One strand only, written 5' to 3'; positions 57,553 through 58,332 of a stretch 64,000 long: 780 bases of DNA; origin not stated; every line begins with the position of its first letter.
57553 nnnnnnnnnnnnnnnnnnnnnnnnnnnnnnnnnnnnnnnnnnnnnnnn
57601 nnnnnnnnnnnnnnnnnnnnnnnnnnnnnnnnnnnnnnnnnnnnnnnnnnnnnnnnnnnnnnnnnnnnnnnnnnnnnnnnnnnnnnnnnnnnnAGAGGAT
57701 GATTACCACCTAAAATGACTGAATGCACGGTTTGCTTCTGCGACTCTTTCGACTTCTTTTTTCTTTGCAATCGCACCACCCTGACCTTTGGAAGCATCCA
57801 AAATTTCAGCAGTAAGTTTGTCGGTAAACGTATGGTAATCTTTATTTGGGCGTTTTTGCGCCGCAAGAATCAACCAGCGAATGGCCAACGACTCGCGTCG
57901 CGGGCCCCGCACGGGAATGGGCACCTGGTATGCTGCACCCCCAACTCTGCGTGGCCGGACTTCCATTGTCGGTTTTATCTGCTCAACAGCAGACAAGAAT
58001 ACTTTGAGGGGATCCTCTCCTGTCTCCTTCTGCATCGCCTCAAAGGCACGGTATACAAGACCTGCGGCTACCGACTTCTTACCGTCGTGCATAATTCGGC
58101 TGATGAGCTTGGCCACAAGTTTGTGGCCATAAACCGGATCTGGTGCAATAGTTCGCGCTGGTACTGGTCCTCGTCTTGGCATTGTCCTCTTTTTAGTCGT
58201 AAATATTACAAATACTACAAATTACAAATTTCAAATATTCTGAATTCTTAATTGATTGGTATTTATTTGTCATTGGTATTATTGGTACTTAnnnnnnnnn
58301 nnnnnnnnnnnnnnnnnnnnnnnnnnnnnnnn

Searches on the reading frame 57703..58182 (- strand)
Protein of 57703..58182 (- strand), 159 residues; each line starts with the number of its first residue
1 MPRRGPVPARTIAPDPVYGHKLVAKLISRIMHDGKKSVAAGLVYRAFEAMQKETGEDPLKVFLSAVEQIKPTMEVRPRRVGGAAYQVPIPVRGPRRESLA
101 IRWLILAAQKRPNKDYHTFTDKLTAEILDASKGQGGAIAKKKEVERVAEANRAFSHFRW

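Call 12: find_related_loci(query=window:57703-58182:-, collection=genome_contigs, flank=7000)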
Query window:57703-58182:- (159 aa) in genome_contigs; peptide patterns used: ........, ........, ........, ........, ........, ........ (x = any residue, [..] = any of these).
103 stretches matched a pattern; 22 encode a relative of the query (tblastn E <= 1e-3); 22 distinct loci.
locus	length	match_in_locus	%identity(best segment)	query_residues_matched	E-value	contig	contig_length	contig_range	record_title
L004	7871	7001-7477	89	1-159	3e-94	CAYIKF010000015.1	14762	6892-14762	MAG TPA_asm: uncultured Gammaproteobacteria bacterium isolate ERP119705_co21_379 genome assembly, contig: NODE_5013_leng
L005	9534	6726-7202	66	1-159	5e-70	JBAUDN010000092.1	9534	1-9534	MAG: Microgenomates group bacterium isolate MFD13099_ilm_asm_bin3 k127_233168, whole genome shotgun sequence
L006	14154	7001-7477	65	1-159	6e-70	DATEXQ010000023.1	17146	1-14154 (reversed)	MAG TPA_asm: Patescibacteria group bacterium isolate SMAG_U8423 k141_672258, whole genome shotgun sequence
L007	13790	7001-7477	63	1-159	7e-69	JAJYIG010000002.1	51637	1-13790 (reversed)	MAG: bacterium isolate DBS2-1.bin114 NODE_1048_length_51637_cov_4.576218, whole genome shotgun sequence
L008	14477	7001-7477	64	1-159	3e-68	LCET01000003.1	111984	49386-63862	MAG: Candidatus Woesebacteria bacterium GW2011_GWC1_42_9 UV51_C0003, whole genome shotgun sequence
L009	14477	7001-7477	64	1-159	5e-68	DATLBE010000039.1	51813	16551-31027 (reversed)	MAG TPA_asm: Nevskiaceae bacterium isolate SMAG_U14290 k141_3494822, whole genome shotgun sequence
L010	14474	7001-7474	62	1-159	4e-65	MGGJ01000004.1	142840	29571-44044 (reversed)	MAG: Candidatus Woesebacteria bacterium RIFCSPHIGHO2_01_FULL_39_32 rifcsphigho2_01_scaffold_116, whole genome shotgun se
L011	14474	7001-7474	62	1-159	3e-65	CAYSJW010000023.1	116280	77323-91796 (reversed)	MAG TPA_asm: uncultured Gammaproteobacteria bacterium isolate SRP231805_co4_34 genome assembly, contig: k141_441660, who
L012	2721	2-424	70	19-159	1e-65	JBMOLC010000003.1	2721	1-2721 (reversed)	MAG: Patescibacteria group bacterium isolate Betzabe_MAG014 MAG014_3, whole genome shotgun sequence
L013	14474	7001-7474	61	1-159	8e-65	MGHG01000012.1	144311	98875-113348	MAG: Candidatus Woesebacteria bacterium RIFCSPLOWO2_01_FULL_39_23 rifcsplowo2_01_scaffold_47, whole genome shotgun seque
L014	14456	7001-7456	61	8-159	7e-64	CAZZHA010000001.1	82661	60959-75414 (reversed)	MAG TPA_asm: uncultured Gammaproteobacteria bacterium isolate binchicken_co364_299 genome assembly, contig: NODE_99_leng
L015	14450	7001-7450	63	10-159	2e-63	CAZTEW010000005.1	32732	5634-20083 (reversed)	MAG TPA_asm: uncultured Gammaproteobacteria bacterium isolate binchicken_co266_151 genome assembly, contig: NODE_2315_le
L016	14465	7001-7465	57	5-159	4e-58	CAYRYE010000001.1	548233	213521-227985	MAG TPA_asm: uncultured Gammaproteobacteria bacterium isolate SRP068000_co4_7 genome assembly, contig: NODE_2_length_548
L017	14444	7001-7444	57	12-159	4e-58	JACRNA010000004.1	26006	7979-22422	MAG: Candidatus Amesbacteria bacterium isolate NC_groundwater_1921_Pr3_S-0.2um_39_4 scaffold_200544, whole genome shotgu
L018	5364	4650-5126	58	1-159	5e-58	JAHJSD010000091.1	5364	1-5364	MAG: Patescibacteria group bacterium isolate OS_PC_MetaG.mb.184 OS_PC_MetaG.mb.184_k141_707936, whole genome shotgun seq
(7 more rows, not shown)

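Call 47: find_related_loci(query=window:57703-58182:-, collection=metagenome_contigs, flank=6000)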
Query window:57703-58182:- (159 aa) in metagenome_contigs; peptide patterns used: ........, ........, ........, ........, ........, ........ (x = any residue, [..] = any of these).
307 stretches matched a pattern; 86 encode a relative of the query (tblastn E <= 1e-3); the best 80 are kept; 80 distinct loci.
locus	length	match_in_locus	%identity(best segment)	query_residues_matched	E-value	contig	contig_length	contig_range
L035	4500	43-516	88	2-159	2e-92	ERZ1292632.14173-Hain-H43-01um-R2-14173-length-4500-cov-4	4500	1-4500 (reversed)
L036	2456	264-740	68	1-159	7e-75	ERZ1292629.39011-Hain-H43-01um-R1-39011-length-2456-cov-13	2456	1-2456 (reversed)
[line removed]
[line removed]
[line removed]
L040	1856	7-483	67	1-159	9e-75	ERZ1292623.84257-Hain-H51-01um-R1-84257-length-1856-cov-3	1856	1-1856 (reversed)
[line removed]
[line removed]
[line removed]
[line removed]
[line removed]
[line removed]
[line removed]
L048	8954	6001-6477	65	1-159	3e-70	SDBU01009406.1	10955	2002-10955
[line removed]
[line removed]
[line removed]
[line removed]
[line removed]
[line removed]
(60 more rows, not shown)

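Call 51: search_protein_families(library=pfam, proteins=[L044:6534-7406:+, L055:8223-9308:+, L055:7531-8079:+, L059:7178-8446:+, L059:8448-10673:+, L066:6541-7455:+, L066:7482-8336:+, L070:710-2356:+, L105:6516-7889:+, L105:7886-8902:+], max_evalue=0.001)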
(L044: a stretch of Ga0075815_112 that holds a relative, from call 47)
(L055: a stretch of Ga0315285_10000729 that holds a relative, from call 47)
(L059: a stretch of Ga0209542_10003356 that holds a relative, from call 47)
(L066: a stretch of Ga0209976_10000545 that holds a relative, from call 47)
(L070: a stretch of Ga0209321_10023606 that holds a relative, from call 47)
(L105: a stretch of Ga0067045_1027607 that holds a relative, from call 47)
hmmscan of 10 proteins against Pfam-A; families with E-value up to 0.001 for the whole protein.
L044:6534-7406:+ (290 aa): 2 families
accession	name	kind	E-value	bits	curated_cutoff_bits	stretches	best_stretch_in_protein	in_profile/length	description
PF04480.18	DUF559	-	5.4e-15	55.7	20.6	1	198-280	26-105/109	Protein of unknown function (DUF559)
PF18741.7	MTES_1575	-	5.9e-11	42.7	38.2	1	193-273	2-86/96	REase_MTES_1575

L055:8223-9308:+ (361 aa): 3 families
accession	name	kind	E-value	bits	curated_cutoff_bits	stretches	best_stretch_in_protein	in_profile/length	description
PF04055.27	Radical_SAM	-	1.5e-07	32.2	29.5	1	52-225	4-166/166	Radical SAM superfamily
PF12836.13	HHH_3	-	1.7e-07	31.6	27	1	305-346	5-47/65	Helix-hairpin-helix motif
PF00633.29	HHH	-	0.00094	19.4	24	0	315-331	12-28/30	Helix-hairpin-helix motif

L055:7531-8079:+ (182 aa): 3 families
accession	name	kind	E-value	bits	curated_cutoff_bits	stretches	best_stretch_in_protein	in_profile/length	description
PF13302.13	Acetyltransf_3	-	9.2e-24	85.1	25.4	1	12-151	3-138/138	Acetyltransferase (GNAT) domain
PF13420.13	Acetyltransf_4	-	2.6e-13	50.7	24.3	1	36-159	22-143/155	Acetyltransferase (GNAT) domain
PF00583.31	Acetyltransf_1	-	8.2e-13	49.1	20.7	1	47-150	13-116/116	Acetyltransferase (GNAT) family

L059:7178-8446:+ (422 aa): 2 families
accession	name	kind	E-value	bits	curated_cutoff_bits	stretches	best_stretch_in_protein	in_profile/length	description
PF00486.34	Trans_reg_C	-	3.9e-15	56.1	26.2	1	344-421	1-77/77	Transcriptional regulatory protein, C terminal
PF22381.2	Staph_reg_Sar_Rot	-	0.00088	19.8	27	0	345-400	8-55/85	Transcriptional regulator SarA/Rot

L059:8448-10673:+ (741 aa): 0 families

L066:6541-7455:+ (304 aa): 0 families

L066:7482-8336:+ (284 aa): 2 families
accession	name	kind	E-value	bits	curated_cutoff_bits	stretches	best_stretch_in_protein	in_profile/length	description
PF04055.27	Radical_SAM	-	1.3e-07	32.4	29.5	1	27-198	1-160/166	Radical SAM superfamily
PF07505.17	DUF5131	-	0.00013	22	28.9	1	18-130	2-116/243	Protein of unknown function (DUF5131)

L070:710-2356:+ (548 aa): 0 families

L105:6516-7889:+ (457 aa): 1 family
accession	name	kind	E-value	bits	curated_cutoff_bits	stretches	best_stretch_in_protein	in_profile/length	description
PF13399.11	LytR_C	-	4e-09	37.7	22.2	1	352-439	2-85/86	LytR cell envelope-related transcriptional attenuator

L105:7886-8902:+ (338 aa): 7 families
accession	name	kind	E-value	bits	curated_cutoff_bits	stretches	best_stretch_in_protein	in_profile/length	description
PF16363.11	GDP_Man_Dehyd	-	1.8e-73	248.3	27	1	4-306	1-332/332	GDP-mannose 4,6 dehydratase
PF01370.27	Epimerase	-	4.4e-59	200.2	20.9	1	4-242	2-240/240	NAD dependent epimerase/dehydratase family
PF01073.25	3Beta_HSD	-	2.9e-19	69.6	22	1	4-221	1-220/280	3-beta hydroxysteroid dehydrogenase/isomerase family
PF02719.21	Polysacc_synt_2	-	2.5e-16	60.2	20.2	1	3-126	1-131/293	Polysaccharide biosynthesis protein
PF07993.18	NAD_binding_4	-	7.5e-14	51.9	20.1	1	50-179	60-206/258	Male sterility protein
PF04321.23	RmlD_sub_bind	-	4.3e-10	39.6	27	1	1-166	1-141/287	RmlD substrate binding domain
PF13460.12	NAD_binding_10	-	0.0001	22.7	27.2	1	39-163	27-133/184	NAD(P)H-binding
